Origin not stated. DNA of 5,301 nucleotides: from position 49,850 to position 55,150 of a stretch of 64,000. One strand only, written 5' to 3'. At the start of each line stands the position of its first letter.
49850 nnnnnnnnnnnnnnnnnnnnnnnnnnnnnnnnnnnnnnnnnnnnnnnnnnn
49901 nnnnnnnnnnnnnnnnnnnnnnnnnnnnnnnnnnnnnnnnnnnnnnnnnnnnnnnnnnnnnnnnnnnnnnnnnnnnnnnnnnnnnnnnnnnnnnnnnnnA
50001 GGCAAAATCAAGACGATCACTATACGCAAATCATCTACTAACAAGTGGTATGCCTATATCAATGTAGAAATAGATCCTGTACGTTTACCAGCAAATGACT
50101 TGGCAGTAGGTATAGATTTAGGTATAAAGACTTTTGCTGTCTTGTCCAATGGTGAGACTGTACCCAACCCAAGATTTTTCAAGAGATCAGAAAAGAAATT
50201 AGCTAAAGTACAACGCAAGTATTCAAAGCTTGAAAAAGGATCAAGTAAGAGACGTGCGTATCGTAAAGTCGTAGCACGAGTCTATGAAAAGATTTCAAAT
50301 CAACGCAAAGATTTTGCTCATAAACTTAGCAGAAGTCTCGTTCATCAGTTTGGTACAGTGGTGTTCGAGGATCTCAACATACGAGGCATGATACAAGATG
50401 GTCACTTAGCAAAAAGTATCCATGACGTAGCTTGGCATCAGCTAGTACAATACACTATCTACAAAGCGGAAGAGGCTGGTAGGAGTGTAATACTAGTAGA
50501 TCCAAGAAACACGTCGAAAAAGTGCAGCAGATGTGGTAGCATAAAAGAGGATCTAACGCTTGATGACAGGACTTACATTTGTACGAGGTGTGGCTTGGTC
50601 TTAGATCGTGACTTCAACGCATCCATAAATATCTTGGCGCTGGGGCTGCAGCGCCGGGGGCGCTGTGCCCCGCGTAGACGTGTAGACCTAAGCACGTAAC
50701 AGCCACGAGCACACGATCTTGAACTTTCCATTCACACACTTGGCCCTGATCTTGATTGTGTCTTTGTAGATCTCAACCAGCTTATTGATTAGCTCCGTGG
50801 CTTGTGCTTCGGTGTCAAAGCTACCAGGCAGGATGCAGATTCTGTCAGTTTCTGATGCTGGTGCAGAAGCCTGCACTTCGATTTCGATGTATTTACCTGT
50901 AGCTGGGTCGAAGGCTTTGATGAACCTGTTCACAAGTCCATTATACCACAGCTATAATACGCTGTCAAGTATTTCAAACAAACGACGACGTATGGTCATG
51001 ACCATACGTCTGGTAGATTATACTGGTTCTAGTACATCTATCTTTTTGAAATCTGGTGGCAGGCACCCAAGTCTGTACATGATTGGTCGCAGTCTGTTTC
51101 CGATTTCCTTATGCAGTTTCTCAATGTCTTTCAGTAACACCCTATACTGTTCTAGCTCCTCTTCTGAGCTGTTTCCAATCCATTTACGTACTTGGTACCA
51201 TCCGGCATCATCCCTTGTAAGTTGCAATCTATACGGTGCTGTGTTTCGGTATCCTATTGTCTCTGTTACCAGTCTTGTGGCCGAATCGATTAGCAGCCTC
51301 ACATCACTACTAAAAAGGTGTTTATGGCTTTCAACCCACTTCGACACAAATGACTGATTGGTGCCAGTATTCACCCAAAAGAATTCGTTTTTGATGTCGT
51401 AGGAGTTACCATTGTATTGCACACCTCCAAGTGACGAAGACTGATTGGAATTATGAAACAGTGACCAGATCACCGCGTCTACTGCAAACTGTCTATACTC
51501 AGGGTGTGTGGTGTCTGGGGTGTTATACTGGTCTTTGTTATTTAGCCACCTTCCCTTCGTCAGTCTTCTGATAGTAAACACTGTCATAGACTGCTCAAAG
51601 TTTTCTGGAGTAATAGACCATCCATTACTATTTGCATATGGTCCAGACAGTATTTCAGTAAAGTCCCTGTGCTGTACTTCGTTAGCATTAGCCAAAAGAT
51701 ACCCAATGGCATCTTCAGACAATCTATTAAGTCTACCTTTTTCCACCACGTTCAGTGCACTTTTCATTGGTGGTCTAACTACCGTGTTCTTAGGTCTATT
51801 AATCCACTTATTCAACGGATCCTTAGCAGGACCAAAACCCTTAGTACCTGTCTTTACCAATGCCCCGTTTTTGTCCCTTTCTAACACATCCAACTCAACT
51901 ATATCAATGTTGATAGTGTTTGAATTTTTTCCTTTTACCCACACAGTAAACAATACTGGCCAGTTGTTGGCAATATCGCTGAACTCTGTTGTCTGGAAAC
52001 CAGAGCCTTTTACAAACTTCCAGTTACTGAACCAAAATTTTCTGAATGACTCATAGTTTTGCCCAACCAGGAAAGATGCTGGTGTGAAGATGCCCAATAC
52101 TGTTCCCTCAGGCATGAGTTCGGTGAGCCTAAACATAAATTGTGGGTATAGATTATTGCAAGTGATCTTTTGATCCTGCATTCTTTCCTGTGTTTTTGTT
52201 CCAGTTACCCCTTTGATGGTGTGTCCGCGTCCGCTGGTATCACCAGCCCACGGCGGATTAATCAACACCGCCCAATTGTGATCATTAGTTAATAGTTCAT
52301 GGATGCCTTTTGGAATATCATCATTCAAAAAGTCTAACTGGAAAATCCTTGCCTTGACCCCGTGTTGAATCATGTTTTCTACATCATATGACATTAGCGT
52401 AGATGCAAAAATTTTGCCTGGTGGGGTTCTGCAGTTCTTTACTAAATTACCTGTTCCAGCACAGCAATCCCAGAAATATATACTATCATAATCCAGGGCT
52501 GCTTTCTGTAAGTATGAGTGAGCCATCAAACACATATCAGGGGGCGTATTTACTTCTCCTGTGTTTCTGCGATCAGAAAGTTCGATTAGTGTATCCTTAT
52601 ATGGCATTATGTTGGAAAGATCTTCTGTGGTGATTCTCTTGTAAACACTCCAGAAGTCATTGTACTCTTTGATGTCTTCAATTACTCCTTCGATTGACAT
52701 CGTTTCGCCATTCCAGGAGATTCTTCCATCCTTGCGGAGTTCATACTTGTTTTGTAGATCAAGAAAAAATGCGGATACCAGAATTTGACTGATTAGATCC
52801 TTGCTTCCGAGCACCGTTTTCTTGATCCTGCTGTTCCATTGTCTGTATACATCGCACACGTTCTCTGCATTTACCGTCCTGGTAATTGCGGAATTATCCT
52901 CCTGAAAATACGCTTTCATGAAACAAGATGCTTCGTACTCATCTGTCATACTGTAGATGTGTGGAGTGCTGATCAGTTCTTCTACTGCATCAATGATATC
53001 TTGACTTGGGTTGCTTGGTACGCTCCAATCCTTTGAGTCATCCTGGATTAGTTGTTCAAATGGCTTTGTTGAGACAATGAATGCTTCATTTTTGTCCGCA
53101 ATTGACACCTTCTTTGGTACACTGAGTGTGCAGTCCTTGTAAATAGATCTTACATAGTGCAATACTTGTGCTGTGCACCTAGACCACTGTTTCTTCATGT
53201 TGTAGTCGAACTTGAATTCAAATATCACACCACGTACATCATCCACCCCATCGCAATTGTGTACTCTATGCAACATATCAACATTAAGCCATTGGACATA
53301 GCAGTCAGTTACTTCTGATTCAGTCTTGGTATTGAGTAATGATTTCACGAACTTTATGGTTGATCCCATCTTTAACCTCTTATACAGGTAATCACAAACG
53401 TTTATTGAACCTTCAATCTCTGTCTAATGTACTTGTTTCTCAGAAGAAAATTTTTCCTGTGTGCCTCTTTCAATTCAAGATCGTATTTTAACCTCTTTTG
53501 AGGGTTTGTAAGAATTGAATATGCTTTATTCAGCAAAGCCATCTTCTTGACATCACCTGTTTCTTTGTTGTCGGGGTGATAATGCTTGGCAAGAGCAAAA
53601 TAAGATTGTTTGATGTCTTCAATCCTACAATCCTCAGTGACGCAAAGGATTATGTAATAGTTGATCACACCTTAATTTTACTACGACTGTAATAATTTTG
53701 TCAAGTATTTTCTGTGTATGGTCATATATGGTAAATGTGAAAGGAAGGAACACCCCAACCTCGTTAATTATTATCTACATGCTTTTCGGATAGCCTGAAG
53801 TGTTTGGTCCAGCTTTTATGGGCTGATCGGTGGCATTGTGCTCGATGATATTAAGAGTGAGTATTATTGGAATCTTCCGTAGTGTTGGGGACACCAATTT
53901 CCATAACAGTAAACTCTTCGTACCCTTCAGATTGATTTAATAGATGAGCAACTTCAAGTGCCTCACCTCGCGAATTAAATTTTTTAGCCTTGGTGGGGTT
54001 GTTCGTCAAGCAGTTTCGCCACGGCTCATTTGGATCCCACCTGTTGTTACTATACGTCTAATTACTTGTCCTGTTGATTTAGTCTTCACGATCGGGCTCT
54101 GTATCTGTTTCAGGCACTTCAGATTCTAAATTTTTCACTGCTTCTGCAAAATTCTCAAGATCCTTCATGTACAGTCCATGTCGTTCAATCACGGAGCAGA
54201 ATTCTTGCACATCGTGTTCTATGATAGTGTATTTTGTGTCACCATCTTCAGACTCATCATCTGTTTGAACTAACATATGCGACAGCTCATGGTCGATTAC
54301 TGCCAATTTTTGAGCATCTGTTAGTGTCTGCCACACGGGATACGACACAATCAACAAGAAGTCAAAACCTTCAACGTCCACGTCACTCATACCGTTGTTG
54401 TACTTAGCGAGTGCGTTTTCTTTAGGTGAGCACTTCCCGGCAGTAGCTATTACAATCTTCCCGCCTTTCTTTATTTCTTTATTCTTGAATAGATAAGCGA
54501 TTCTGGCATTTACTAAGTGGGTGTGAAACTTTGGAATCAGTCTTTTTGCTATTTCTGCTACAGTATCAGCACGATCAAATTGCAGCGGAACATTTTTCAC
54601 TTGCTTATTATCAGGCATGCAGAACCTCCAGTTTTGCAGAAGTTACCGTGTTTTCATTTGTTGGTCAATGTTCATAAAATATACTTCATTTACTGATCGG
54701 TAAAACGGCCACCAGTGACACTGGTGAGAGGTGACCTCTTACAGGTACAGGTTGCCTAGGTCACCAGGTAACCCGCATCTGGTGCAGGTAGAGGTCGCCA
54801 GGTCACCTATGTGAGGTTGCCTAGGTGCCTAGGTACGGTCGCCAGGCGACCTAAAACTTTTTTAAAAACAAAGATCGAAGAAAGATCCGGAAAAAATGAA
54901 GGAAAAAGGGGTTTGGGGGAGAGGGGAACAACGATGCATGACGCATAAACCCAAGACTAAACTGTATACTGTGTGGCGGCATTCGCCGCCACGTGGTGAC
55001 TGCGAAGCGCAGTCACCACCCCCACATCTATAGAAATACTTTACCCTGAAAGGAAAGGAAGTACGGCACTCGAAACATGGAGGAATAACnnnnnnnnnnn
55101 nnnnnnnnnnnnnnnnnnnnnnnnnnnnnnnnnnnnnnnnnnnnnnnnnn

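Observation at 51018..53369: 783-aa MmeI-family-like enzyme (Type IIL RM / BREX PglX-like) co-transcribed with a J-domain protein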

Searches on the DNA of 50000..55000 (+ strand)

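Call 9: search_dna_similar(query=window:50000-55000:+, collection=phages, mode=near)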
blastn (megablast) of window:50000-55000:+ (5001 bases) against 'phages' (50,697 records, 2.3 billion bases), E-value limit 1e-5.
No match.

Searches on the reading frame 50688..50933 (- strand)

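Call 3: search_protein_families(library=pfam, proteins=[window:50688-50933:-], max_evalue=0.1)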
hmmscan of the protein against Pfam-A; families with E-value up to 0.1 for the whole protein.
window:50688-50933:- (81 aa): 1 family
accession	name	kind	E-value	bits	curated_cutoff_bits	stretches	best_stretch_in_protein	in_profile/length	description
PF15232.11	DUF4585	-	0.0079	16.7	27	1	8-26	33-51/73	Domain of unknown function (DUF4585)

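Call 6: search_protein_families(library=phrogs, proteins=[window:50688-50933:-], max_evalue=0.01)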
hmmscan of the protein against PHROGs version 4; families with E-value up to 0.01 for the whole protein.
window:50688-50933:- (81 aa): 0 families
